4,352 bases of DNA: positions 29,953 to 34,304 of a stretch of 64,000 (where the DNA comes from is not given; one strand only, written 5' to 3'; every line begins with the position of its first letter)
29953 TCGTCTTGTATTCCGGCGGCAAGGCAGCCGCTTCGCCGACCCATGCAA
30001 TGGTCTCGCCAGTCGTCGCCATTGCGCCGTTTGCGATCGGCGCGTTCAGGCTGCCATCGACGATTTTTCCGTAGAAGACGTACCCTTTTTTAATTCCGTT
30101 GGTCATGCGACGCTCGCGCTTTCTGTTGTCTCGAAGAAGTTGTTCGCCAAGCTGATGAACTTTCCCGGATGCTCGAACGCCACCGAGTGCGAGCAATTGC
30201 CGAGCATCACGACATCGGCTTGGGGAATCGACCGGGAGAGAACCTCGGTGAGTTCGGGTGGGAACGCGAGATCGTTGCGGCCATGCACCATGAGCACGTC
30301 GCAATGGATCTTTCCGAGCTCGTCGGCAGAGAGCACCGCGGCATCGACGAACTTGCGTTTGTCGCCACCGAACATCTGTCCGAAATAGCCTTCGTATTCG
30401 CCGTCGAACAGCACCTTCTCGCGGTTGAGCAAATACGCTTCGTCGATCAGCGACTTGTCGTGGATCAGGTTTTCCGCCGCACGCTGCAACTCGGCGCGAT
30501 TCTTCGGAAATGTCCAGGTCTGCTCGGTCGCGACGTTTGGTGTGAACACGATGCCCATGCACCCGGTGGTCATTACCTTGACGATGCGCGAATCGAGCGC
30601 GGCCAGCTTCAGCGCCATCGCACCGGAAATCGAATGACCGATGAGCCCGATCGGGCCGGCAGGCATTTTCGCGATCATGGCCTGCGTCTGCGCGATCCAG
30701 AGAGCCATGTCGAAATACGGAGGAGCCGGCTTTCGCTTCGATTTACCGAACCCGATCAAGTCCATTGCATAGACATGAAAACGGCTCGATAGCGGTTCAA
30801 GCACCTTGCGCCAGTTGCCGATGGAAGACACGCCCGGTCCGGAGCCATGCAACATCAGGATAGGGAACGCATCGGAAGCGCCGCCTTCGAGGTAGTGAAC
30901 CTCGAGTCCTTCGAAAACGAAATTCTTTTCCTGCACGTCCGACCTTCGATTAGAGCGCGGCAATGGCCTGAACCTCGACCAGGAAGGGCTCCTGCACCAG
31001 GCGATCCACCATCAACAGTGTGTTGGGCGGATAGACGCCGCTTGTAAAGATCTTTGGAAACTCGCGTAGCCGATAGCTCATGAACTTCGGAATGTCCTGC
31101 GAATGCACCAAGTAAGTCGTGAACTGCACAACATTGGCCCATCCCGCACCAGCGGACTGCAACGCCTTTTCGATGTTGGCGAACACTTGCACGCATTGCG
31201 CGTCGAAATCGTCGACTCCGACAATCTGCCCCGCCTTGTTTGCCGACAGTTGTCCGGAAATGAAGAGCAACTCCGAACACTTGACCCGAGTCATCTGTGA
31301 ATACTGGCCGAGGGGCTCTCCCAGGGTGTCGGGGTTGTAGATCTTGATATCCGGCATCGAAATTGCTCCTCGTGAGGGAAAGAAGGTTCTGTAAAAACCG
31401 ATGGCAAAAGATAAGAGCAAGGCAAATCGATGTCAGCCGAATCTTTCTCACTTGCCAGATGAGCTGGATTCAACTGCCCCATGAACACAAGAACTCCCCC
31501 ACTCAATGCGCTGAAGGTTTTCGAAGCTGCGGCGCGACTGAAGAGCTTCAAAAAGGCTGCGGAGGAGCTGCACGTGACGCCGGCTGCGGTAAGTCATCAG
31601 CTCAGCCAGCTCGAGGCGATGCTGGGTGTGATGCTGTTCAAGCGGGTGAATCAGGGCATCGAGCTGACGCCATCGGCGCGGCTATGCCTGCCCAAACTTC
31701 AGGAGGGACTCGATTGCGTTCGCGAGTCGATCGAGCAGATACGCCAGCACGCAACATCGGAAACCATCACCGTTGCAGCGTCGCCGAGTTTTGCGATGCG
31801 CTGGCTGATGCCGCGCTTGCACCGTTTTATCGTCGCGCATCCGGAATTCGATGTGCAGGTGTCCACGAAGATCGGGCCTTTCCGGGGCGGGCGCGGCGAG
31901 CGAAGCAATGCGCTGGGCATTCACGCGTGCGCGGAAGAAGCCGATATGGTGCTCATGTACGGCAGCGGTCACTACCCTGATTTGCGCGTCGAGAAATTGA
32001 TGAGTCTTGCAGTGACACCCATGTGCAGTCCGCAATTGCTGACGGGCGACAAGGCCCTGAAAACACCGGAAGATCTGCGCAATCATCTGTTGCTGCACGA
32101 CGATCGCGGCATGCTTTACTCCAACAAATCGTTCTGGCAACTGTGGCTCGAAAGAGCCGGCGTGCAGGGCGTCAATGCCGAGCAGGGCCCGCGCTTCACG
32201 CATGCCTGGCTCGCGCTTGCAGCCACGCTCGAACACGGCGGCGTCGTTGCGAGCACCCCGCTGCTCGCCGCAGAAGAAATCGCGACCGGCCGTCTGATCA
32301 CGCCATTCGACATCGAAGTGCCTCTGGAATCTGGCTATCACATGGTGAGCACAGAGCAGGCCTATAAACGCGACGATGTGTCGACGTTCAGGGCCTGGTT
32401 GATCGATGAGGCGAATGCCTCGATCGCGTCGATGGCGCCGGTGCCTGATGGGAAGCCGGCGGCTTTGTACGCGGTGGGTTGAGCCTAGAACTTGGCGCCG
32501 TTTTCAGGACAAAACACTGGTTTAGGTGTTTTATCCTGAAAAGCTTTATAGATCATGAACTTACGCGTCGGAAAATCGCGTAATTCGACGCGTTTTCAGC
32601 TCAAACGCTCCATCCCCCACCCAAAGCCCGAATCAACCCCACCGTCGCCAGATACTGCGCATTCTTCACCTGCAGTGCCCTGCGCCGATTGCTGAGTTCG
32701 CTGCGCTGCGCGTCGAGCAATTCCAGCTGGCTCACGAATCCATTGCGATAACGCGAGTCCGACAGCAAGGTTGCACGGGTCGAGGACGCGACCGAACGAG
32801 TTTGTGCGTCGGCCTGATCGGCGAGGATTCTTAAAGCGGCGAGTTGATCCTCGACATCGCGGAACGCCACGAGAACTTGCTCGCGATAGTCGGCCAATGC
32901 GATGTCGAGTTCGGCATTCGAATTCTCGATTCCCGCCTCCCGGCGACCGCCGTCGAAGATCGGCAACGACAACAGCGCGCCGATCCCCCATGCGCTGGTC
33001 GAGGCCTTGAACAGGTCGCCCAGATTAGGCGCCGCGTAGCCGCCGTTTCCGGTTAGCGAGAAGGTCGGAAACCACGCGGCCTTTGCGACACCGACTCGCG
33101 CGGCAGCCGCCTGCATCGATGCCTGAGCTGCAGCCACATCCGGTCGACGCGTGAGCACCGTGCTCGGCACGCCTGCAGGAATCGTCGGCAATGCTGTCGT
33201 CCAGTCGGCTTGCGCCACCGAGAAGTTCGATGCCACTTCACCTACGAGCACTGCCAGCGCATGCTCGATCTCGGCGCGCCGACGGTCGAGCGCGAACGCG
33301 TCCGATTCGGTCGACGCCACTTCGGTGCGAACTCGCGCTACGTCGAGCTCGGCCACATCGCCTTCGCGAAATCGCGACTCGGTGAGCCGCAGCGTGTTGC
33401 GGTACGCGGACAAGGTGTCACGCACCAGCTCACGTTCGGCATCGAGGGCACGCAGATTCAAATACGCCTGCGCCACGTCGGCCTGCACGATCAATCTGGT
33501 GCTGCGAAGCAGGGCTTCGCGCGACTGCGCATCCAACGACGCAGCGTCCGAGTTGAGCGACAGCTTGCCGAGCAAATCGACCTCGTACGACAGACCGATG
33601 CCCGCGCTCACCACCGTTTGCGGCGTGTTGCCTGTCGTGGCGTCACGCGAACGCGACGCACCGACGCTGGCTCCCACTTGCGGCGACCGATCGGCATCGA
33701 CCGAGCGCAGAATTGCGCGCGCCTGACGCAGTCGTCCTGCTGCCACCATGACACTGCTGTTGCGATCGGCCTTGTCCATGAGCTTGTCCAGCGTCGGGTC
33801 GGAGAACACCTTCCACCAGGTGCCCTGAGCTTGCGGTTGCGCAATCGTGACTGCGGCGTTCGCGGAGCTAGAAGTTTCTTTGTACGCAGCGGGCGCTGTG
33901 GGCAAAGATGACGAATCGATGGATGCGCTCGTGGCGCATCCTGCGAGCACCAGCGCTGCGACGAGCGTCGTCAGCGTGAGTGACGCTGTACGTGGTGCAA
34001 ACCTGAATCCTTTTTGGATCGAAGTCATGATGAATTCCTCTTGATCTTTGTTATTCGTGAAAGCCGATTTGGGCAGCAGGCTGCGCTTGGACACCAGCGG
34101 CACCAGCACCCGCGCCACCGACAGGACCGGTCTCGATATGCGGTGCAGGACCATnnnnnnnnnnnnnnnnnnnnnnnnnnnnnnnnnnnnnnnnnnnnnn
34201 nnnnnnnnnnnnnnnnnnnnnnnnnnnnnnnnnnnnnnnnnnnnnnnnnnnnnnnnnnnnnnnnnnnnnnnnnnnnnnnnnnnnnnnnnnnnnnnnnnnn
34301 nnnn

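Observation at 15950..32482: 17-gene LysR-controlled catabolic super-operon with an unusual enzyme mix (three Rieske oxygenases, two amide hydrolases, a NicX-like enzyme)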

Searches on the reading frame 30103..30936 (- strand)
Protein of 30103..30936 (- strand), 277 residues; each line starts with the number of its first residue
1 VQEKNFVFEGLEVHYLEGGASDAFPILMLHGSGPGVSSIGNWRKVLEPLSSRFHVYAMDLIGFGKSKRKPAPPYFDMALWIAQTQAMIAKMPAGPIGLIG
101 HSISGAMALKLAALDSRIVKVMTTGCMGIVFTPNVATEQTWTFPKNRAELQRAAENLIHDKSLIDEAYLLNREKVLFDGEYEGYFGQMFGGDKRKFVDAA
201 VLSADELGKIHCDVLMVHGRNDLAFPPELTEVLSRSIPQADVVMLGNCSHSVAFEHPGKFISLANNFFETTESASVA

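Call 5: search_protein_families(library=pfam, proteins=[window:30103-30936:-])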
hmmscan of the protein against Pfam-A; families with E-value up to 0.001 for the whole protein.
window:30103-30936:- (277 aa): 3 families
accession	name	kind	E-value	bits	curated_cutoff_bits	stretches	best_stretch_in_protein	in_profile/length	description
PF00561.26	Abhydrolase_1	-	3.9e-22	79.6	25.8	1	25-257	2-245/245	alpha/beta hydrolase fold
PF12697.13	Abhydrolase_6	-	2.5e-17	64.7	26.3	1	26-261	1-215/217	Alpha/beta hydrolase family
PF12146.15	Hydrolase_4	-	2.6e-08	33.9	27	1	52-255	31-237/239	Serine aminopeptidase, S33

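Call 7: search_protein_families(library=ncbifam, max_evalue=0.01, proteins=[window:30103-30936:-])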
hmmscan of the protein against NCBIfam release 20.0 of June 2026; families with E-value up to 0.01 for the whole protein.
window:30103-30936:- (277 aa): 26 families (the best 25 are shown)
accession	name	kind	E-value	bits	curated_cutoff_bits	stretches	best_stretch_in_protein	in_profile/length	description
NF045632.1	hydroxlase_HsaD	equivalog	4.8e-24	84.8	400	1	11-269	22-289/290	4,5:9,10-diseco-3-hydroxy-5,9,17-trioxoandrosta-1(10),2-diene-4-oate hydrolase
NF051488.1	bifunc_PcaDC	exception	6.4e-19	68.3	390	2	19-141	8-121/375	bifunctional 3-oxoadipate enol-lactonase/4-carboxymuconolactone decarboxylase PcaDC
NF011457.0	PRK14875.1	equivalog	1.6e-18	66.8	307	1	9-269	118-370/372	acetoin dehydrogenase dihydrolipoyllysine-residue acetyltransferase subunit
NF050089.1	i_nPHAscl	equivalog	4.8e-16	58.7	300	2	13-121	9-112/288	intracellular short-chain-length polyhydroxyalkanoate depolymerase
TIGR02427.1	protocat_pcaD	equivalog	6.3e-16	58.5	255.85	2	204-268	186-250/251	3-oxoadipate enol-lactonase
NF051487.1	bifunc_PcaCD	exception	1.5e-14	54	430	1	24-269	173-412/413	bifunctional 4-carboxymuconolactone decarboxylase/3-oxoadipate enol-lactonase PcaCD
TIGR03343.1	biphenyl_bphD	equivalog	1.8e-14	53.6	462.15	1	9-268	18-280/282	2-hydroxy-6-oxo-6-phenylhexa-2,4-dienoate hydrolase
TIGR01738.1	bioH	equivalog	5.5e-13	49.1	206.95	2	27-124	8-95/245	pimeloyl-ACP methyl ester esterase BioH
TIGR03056.1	bchO_mg_che_rel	equivalog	5.6e-13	48.5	172.55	1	16-116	21-117/278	alpha/beta fold hydrolase BchO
TIGR03695.1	menH_SHCHC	equivalog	4.1e-12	46.1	208.55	2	25-118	4-95/252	2-succinyl-6-hydroxy-2,4-cyclohexadiene-1-carboxylate synthase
NF002938.0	PRK03592.1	equivalog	7.4e-12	45.2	241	1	5-153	14-153/298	haloalkane dehalogenase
TIGR01250.1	pro_imino_pep_2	subfamily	8.9e-12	45.2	167.65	2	8-112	9-114/288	proline iminopeptidase-family hydrolase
NF045945.1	ProImpepLactob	equivalog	3e-11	43.3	400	1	6-142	8-139/293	proline iminopeptidase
TIGR03611.1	RutD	equivalog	1.7e-10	40.7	238.5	2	29-122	17-108/258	pyrimidine utilization protein D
NF002043.0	PRK00870.1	subfamily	4.6e-10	39.4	265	1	10-124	33-146/302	haloalkane dehalogenase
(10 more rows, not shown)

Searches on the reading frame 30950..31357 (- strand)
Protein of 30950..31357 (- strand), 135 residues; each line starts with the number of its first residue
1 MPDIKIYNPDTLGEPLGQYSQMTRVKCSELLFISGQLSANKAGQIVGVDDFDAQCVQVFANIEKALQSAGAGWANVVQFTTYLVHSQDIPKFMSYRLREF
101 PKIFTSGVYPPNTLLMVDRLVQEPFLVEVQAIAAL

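Call 5: search_protein_families(library=pfam, proteins=[window:30950-31357:-])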
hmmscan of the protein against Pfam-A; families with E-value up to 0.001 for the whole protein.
window:30950-31357:- (135 aa): 1 family
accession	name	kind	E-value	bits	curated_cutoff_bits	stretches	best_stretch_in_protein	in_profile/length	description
PF01042.26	Ribonuc_L-PSP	-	1.8e-20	73.6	27.3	1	15-134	7-120/121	Endoribonuclease L-PSP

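Call 7: search_protein_families(library=ncbifam, max_evalue=0.01, proteins=[window:30950-31357:-])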
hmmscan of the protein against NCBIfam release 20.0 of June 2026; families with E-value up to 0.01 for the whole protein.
window:30950-31357:- (135 aa): 2 families
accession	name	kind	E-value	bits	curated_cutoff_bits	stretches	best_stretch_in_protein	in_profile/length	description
TIGR00004.1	TIGR00004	subfamily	1.7e-12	47.6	106.25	1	14-133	11-123/125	Rid family detoxifying hydrolase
TIGR03610.1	RutC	equivalog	7.9e-06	26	169.1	1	6-88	5-85/127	pyrimidine utilization protein C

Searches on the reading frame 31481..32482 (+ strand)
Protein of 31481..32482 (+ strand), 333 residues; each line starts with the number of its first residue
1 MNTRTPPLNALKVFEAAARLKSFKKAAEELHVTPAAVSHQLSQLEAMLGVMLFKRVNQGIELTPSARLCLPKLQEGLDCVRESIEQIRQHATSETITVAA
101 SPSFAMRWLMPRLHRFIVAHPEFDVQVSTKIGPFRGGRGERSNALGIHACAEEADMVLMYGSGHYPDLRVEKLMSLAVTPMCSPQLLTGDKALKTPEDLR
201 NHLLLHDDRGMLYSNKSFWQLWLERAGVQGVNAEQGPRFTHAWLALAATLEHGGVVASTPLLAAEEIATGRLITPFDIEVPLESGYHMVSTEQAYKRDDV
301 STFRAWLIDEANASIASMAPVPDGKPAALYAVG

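Call 6: search_protein_families(library=pfam, proteins=[window:31481-32482:+])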
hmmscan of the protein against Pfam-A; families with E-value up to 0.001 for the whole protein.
window:31481-32482:+ (333 aa): 2 families
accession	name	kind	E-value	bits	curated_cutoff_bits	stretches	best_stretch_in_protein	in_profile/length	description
PF03466.25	LysR_substrate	-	8.7e-23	81.2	28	2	152-310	54-207/209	LysR substrate binding domain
PF00126.33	HTH_1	-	2.7e-21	75.7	26.6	1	8-66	1-59/60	Bacterial regulatory helix-turn-helix protein, lysR family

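Call 8: search_protein_families(library=ncbifam, max_evalue=0.01, proteins=[window:31481-32482:+])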
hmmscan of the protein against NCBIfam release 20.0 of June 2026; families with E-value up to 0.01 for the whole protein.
window:31481-32482:+ (333 aa): 53 families (the best 25 are shown)
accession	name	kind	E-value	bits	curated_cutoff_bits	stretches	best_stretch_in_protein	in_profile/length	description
NF008352.0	PRK11139.1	subfamily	2.1e-88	296.3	288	1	1-314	1-295/305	transcriptional regulator GcvA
TIGR03418.1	chol_sulf_TF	equivalog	5.1e-58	196.4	324.8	1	7-310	2-291/291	choline sulfate utilization transcriptional regulator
NF007491.0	PRK10086.1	equivalog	6.5e-54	182.9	316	1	8-312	19-310/313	DNA-binding transcriptional regulator DsdC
NF041130.1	PenR_Burk_TF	exception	1.5e-41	142.5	625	1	7-313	9-291/292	beta-lactamase transcriptional regulator PenR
TIGR02036.1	dsdC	equivalog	1.5e-40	139.1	352.4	1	8-310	10-300/302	DNA-binding transcriptional regulator DsdC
TIGR02424.1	TF_pcaQ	equivalog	1.4e-17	63.6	303.8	1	10-129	7-128/300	pca operon transcription factor PcaQ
NF040786.1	LysR_Sec_metab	equivalog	6.5e-17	61.5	250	1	8-129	3-126/298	selenium metabolism-associated LysR family transcriptional regulator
NF053705.1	TransRegGltCGpos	equivalog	9.8e-15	54.5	350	1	10-128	5-125/300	glutamate biosynthesis transcriptional regulator GltC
NF040888.1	trans_reg_YafC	equivalog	7.1e-14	51.4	470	1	9-207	6-193/293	DNA-binding transcriptional regulator YafC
NF041036.1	decaheme_TF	subfamily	1.6e-13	50.8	210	1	12-120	7-115/301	multiheme cytochrome-associated LysR family transcriptional regulator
TIGR03339.1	phn_lysR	subfamily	3e-13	49.7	341.1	1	11-128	2-118/279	aminoethylphosphonate catabolism associated LysR family transcriptional regulator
NF047711.1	PutUtilRegPtrR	equivalog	7.2e-13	48.3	400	1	8-129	3-124/283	putrescine utilization regulator PtrR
NF008722.0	PRK11716.1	equivalog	1.3e-12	47.3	246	1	9-129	4-126/293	HTH-type transcriptional activator IlvY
NF045990.1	TransRegCbbRRhodb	equivalog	1.4e-12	47.3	450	1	8-127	8-130/304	LysR family regulator CbbR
NF008294.1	PRK11074.1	equivalog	2.4e-12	46.8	345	1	9-80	5-76/300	DNA-binding transcriptional activator PunR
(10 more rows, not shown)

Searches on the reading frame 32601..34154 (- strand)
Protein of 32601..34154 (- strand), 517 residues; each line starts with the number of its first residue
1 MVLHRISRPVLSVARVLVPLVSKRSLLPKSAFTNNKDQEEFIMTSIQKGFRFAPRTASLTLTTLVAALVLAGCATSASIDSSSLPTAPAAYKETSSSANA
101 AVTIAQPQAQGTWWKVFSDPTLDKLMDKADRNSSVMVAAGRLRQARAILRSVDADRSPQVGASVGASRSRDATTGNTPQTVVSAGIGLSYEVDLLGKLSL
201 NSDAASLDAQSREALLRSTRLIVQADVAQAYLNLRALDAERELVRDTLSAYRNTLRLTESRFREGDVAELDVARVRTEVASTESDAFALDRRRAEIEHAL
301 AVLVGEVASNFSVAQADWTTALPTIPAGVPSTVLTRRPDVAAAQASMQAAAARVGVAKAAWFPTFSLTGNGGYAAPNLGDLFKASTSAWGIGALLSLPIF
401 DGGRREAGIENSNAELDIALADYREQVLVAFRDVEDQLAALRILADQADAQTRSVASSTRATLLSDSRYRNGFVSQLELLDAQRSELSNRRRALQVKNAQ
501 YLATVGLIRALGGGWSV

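Call 6: search_protein_families(library=pfam, proteins=[window:32601-34154:-])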
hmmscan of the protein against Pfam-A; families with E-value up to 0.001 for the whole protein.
window:32601-34154:- (517 aa): 1 family
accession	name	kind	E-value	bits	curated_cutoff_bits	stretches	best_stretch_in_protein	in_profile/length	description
PF02321.23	OEP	-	1.8e-47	162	22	2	331-512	6-187/187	Outer membrane efflux protein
